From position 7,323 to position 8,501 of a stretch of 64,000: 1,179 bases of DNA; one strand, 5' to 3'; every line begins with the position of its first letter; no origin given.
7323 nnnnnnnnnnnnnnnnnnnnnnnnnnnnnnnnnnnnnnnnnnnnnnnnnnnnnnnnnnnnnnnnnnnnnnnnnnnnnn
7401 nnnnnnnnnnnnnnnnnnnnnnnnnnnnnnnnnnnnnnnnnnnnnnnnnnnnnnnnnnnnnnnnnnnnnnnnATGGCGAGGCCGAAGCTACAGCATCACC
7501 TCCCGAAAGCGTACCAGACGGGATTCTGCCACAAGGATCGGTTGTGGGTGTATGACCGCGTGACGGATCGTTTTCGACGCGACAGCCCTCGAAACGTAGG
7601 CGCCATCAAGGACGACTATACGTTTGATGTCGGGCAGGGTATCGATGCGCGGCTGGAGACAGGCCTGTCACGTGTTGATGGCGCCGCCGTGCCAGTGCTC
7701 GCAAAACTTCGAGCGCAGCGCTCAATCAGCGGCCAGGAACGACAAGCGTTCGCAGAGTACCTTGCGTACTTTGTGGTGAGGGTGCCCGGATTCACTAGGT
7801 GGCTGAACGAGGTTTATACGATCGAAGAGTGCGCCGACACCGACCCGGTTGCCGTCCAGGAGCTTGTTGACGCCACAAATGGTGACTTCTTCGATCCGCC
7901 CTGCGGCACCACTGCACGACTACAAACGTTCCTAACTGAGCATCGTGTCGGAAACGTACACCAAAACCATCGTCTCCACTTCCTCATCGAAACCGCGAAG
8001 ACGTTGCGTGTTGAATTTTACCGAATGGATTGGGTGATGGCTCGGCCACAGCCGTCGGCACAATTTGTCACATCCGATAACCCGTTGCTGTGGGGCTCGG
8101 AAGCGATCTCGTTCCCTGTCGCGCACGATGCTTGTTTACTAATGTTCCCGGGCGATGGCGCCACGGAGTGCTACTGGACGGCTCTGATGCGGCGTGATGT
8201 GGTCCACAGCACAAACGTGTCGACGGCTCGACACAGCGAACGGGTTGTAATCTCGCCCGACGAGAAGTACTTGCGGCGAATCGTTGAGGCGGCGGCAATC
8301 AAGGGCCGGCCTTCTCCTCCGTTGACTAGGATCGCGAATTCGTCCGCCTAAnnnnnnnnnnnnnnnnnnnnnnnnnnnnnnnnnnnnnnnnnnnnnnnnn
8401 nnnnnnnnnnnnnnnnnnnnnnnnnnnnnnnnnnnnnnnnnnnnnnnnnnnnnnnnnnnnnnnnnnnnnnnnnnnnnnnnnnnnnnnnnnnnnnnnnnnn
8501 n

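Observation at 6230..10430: Lower-GC islet carrying a DUF4238 protein, a 616-aa GHKL/MORC-like ATPase and a membrane protein inside a TA/IS-rich neighbourhood: candidate uncharacterised defence module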

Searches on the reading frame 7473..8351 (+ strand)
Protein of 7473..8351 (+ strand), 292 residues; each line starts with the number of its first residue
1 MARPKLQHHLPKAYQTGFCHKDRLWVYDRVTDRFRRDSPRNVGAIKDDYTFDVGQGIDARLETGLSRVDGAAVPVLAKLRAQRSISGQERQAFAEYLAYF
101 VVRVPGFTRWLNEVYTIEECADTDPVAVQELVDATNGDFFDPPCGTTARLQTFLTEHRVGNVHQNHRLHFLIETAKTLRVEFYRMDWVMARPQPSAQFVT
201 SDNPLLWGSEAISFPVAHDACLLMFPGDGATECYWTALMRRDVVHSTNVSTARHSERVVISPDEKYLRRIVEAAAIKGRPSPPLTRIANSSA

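Call 5: search_protein_families(library=pfam, proteins=[window:7473-8351:+], max_evalue=0.1)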
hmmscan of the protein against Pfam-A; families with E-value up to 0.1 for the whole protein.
window:7473-8351:+ (292 aa): 1 family
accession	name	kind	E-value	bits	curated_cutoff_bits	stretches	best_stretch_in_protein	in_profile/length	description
PF14022.11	DUF4238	-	2.4e-22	80.1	27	1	7-263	2-279/281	Protein of unknown function (DUF4238)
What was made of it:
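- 7473..8351 (+): DUF4238 protein of 292 aa (the public gene call starts later and gives 267 aa). It is a highly divergent family member and stands alone. Pfam E 2.4e-22 (call 5).
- On DUF4238 (Pfam PF14022), for the gene at 7473-8351: 80.1 bits against a cut-off of 27; profile positions 2-279 of 281 (call 5).
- Checked: 7473-8351 (+) hits Pfam DUF4238 (E 2.4e-22, nearly full length) (call 5).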

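Call 6: search_protein_families(library=padloc, proteins=[window:7473-8351:+], max_evalue=0.1)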
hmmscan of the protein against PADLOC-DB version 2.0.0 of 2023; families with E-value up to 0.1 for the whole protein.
window:7473-8351:+ (292 aa): 1 family
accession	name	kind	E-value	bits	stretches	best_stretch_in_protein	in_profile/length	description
PDLC03000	DUF4238-Pers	-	9.9e-06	23.2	1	7-108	7-112/309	-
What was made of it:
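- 7473..8351 (+): PADLOC DUF4238-Pers E 9.9e-6, N-terminal third only (call 6).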

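Call 7: search_protein_families(library=ncbifam, proteins=[window:7473-8351:+], max_evalue=0.1)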
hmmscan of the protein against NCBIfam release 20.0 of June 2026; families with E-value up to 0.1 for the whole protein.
window:7473-8351:+ (292 aa): 0 families

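Call 32: search_protein_families(library=phrogs, proteins=[window:7473-8351:+], max_evalue=0.01)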
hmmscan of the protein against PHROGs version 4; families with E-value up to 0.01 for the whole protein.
window:7473-8351:+ (292 aa): 1 family
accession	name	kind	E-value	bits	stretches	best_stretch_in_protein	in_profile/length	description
phrog_29785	-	unknown function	0.00036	21.1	1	7-109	7-113/309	-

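Call 79: find_homologous_proteins(query=window:7473-8351:+, max_evalue=0.00001)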
Query window:7473-8351:+ (292 aa): 3 proteins with E <= 0.00001 among 1465 candidates.
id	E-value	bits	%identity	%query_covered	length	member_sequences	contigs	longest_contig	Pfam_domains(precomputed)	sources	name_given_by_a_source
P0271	5.8e-178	608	100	91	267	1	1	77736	PF14022.12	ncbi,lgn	-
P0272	1.1e-82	296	50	98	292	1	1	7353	PF14022.12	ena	-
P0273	7.7e-43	165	38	90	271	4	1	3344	PF14022.12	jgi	-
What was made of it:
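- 7473..8351 (+): Only 2 homologues at E<1e-5 (call 79).
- Closest known: Rst_DUF4238 / PADLOC 'DUF4238-Pers' single-gene defence. Different: Only two homologues are detectable by the word search (call 79).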

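Call 80: find_encoding_contigs(protein=P0272, flank=8000, max_places=2)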
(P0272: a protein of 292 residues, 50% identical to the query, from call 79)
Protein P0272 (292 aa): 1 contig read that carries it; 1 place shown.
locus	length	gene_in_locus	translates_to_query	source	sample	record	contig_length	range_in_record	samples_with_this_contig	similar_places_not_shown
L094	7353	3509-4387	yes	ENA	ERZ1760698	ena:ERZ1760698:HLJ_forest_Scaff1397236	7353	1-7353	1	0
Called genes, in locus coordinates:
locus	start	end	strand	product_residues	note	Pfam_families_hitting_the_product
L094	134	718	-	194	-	PF18306:LDcluster4, PF03641:Lysine_decarbox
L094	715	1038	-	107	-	-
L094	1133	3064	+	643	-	PF00009:GTP_EFTU, PF22042:EF-G_D2, PF03144:GTP_EFTU_D2, PF00679:EFG_C, PF21018:BipA_C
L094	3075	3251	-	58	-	PF12441:CopG_antitoxin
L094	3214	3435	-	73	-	-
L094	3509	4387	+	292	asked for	PF14022:DUF4238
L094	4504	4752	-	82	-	PF12844:HTH_19 (weak), PF13560:HTH_31, PF01381:HTH_3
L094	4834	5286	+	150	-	-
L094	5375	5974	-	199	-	-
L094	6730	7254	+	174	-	-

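Call 81: find_encoding_contigs(protein=P0273, flank=8000, max_places=2)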
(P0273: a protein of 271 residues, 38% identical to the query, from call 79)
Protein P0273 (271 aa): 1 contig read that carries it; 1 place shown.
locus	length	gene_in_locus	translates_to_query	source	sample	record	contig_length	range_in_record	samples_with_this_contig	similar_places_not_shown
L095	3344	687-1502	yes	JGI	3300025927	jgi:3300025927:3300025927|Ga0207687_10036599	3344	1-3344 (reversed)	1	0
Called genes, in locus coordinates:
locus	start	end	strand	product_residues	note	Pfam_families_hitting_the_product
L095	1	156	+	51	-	?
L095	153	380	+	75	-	-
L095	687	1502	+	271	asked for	PF14022:DUF4238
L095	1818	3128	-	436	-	PF08867:FRG (weak)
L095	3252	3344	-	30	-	?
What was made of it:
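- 7473..8351 (+): Contexts in calls 80-81.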
